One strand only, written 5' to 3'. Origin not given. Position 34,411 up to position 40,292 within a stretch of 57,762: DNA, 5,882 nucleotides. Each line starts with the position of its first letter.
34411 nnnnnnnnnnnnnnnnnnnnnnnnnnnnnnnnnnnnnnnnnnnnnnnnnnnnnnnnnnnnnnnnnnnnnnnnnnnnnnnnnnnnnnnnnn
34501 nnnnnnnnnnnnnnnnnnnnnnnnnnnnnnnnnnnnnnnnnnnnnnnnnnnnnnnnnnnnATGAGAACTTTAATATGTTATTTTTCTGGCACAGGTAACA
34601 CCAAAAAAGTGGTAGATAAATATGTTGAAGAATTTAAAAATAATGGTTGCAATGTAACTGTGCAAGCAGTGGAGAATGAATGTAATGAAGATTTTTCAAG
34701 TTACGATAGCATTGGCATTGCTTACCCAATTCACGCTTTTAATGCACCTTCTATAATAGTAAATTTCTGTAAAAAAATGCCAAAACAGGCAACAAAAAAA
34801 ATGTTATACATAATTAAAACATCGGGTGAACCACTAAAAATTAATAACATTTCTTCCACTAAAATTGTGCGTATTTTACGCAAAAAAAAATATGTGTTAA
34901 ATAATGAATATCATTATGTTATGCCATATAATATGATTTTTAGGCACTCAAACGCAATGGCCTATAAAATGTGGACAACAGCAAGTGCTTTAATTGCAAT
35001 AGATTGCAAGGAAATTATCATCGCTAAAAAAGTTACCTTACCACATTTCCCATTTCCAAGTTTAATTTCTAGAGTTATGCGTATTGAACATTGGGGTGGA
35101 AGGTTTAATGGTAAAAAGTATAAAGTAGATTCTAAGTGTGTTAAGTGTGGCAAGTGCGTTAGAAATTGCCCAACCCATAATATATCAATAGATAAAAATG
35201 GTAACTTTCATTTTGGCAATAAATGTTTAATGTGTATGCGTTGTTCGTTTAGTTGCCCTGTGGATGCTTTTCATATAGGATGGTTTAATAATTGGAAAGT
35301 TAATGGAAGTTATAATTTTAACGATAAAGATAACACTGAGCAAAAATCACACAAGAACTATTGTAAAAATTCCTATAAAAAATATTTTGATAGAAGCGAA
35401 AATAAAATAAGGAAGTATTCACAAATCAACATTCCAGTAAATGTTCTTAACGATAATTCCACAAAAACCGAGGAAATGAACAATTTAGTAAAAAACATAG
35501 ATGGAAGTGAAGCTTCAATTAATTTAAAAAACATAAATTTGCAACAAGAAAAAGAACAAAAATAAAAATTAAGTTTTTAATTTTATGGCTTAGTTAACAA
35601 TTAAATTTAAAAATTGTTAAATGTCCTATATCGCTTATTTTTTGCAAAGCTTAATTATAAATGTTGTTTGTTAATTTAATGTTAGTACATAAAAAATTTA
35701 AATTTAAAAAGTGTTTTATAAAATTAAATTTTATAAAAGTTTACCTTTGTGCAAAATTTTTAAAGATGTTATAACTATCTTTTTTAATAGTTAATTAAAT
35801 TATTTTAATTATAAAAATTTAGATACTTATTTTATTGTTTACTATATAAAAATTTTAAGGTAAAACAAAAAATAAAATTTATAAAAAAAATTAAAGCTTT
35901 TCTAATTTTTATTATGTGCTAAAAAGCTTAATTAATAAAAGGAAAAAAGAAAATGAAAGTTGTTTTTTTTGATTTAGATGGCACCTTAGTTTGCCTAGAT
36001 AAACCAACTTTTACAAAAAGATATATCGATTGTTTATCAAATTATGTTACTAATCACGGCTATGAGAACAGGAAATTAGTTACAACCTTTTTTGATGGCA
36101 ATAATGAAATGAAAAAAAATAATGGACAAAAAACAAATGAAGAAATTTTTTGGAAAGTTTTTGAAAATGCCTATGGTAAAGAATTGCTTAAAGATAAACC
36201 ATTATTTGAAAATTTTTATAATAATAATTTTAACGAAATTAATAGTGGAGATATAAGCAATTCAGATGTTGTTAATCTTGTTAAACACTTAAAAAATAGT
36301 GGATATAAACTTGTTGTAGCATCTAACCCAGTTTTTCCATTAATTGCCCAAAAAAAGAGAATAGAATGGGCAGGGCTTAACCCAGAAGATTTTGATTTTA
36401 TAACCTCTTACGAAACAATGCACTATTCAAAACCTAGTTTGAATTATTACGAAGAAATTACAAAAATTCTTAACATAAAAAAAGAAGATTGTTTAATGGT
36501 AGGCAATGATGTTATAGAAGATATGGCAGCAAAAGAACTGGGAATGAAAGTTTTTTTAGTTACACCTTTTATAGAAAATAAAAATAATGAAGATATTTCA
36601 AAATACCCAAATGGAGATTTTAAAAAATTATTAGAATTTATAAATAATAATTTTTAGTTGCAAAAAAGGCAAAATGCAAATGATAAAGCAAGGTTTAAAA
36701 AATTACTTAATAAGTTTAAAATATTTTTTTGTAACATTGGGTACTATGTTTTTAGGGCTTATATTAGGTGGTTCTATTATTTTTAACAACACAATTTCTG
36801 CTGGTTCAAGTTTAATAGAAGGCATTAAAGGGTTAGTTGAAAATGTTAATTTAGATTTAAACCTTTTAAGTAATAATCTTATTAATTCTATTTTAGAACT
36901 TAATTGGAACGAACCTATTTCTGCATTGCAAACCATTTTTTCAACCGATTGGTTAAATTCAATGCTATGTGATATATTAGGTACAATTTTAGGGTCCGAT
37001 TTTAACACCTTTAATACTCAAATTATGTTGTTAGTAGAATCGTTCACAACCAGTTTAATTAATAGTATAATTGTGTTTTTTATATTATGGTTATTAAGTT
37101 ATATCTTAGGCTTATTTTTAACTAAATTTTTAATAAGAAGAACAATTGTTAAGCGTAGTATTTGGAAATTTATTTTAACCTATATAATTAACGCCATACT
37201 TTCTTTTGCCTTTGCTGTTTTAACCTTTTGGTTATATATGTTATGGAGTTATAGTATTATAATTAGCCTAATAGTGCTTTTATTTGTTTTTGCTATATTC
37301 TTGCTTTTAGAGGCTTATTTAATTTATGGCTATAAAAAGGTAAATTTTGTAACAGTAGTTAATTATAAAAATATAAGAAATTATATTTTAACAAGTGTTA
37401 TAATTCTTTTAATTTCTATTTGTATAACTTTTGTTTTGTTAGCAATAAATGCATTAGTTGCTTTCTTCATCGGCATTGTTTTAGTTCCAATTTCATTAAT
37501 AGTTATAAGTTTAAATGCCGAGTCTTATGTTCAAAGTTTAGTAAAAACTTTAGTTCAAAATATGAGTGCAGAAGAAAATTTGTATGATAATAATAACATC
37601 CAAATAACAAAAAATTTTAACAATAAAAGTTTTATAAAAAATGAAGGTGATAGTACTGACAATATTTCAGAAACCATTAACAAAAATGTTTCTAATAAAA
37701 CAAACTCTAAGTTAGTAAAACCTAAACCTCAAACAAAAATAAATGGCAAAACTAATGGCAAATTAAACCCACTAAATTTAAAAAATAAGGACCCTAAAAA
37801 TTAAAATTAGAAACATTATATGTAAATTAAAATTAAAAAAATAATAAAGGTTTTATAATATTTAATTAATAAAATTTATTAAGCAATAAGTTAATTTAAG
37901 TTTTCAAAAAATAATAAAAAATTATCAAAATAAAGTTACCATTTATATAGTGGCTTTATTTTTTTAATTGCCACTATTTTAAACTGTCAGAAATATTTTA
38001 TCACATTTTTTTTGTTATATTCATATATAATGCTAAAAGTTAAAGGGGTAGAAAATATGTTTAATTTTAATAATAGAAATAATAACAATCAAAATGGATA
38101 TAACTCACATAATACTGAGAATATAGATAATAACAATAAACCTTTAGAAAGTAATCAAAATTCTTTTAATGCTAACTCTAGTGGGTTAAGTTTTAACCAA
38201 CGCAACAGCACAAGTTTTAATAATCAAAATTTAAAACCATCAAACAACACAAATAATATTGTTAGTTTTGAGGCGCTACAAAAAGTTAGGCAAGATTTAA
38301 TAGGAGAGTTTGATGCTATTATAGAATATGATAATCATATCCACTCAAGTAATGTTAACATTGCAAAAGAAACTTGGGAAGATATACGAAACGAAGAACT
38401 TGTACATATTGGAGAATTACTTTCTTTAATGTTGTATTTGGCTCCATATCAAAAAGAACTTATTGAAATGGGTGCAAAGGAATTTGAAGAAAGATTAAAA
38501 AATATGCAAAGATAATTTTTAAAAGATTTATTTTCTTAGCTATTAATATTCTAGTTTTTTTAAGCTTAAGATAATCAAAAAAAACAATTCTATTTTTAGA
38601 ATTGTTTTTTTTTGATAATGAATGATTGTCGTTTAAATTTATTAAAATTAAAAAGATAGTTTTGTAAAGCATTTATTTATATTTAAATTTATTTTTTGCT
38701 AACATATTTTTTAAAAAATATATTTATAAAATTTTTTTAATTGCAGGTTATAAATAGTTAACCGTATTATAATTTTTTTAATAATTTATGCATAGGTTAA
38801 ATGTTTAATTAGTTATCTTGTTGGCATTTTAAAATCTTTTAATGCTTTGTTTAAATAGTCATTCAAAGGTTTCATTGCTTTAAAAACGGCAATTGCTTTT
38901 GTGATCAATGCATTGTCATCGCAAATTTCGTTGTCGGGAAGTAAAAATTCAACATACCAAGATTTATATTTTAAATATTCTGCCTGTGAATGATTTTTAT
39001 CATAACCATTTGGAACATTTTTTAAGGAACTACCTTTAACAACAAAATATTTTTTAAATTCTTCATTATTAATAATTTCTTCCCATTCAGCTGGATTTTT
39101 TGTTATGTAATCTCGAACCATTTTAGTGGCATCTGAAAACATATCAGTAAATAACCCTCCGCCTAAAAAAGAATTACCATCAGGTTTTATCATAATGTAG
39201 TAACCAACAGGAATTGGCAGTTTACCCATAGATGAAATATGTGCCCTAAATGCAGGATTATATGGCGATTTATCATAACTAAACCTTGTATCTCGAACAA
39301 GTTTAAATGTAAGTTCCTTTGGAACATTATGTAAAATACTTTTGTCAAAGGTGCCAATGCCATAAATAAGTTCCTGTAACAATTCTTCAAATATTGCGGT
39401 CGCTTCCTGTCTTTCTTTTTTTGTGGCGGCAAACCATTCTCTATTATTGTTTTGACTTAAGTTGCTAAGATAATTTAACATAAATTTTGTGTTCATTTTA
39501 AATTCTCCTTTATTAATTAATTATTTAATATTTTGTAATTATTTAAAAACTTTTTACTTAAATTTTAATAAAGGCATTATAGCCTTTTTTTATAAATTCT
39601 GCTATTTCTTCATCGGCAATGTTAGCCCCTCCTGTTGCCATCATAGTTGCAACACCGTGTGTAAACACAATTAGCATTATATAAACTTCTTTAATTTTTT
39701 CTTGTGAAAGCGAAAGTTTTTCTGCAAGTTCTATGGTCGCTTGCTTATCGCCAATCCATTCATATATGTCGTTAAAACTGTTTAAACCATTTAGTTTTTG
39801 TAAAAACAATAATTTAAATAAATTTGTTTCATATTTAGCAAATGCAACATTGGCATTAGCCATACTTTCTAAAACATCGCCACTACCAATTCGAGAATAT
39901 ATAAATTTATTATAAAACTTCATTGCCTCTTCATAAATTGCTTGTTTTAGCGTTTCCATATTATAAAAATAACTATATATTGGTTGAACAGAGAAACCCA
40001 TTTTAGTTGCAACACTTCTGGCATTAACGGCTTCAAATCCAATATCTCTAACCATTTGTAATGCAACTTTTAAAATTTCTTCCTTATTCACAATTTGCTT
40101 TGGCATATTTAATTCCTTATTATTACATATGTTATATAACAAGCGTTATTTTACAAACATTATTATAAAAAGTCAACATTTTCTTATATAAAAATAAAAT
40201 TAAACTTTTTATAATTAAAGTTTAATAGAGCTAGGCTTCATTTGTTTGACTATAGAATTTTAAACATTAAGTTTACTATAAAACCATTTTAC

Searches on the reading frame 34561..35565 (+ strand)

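Call 74: search_protein_families(library=pfam, proteins=[window:34561-35565:+], max_evalue=0.0001)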
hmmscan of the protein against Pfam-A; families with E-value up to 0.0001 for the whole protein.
window:34561-35565:+ (334 aa): 9 families
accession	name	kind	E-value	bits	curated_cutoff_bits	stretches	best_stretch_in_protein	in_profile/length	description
PF12724.12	Flavodoxin_5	-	1.8e-09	38.5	27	1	4-94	1-90/145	Flavodoxin domain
PF00037.32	Fer4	-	2.8e-09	36.9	21.1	1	190-208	5-23/24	4Fe-4S binding domain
PF13484.11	Fer4_16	-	1.2e-08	36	30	0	192-211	1-20/66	4Fe-4S double cluster binding domain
PF12837.12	Fer4_6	-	6.6e-08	32.6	25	0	191-207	7-23/24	4Fe-4S binding domain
PF12838.12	Fer4_7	-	1.8e-07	32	27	1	192-236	1-52/52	4Fe-4S dicluster domain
PF13237.11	Fer4_10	-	4e-07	30.3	25.5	1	187-233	3-53/53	4Fe-4S dicluster domain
PF13187.11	Fer4_9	-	5.6e-07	29.9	27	1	192-236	1-51/52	4Fe-4S dicluster domain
PF14697.11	Fer4_21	-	3.7e-06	27.4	35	1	190-237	5-57/59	4Fe-4S dicluster domain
PF12797.12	Fer4_2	-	1.2e-05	25.4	24.5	0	188-205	5-22/22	4Fe-4S binding domain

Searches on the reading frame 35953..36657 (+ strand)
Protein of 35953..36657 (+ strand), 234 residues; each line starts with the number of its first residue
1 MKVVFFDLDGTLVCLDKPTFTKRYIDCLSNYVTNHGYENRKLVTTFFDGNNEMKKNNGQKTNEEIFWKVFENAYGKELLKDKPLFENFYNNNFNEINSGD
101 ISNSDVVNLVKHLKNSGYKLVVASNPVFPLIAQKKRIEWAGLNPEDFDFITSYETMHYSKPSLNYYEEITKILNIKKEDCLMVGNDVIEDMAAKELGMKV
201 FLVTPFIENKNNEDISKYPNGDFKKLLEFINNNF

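Call 74: search_protein_families(library=pfam, proteins=[window:35953-36657:+], max_evalue=0.0001)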
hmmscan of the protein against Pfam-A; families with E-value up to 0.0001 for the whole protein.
window:35953-36657:+ (234 aa): 3 families
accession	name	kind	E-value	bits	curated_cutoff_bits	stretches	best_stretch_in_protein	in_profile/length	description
PF00702.32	Hydrolase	-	3e-16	60.8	26.4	1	1-194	1-188/191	haloacid dehalogenase-like hydrolase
PF13419.12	HAD_2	-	3.6e-13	50.5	23.8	1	4-203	1-178/178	Haloacid dehalogenase-like hydrolase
PF13242.12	Hydrolase_like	-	6.6e-05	23.2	22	1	158-204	2-49/75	HAD-hyrolase-like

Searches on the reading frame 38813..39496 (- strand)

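Call 74: search_protein_families(library=pfam, proteins=[window:38813-39496:-], max_evalue=0.0001)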
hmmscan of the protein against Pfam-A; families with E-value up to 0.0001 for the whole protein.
window:38813-39496:- (227 aa): 1 family
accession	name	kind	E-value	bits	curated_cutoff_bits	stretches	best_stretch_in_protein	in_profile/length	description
PF09365.15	DUF2461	-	7.7e-57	193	22.8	1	6-214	2-208/208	Conserved hypothetical protein (DUF2461)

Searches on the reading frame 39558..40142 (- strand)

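Call 74: search_protein_families(library=pfam, proteins=[window:39558-40142:-], max_evalue=0.0001)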
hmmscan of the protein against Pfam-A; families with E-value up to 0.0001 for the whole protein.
window:39558-40142:- (194 aa): 1 family
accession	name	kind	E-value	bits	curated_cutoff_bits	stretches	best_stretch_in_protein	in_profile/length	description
PF00440.29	TetR_N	-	5.8e-06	26.4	24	1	23-68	1-46/47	Bacterial regulatory proteins, tetR family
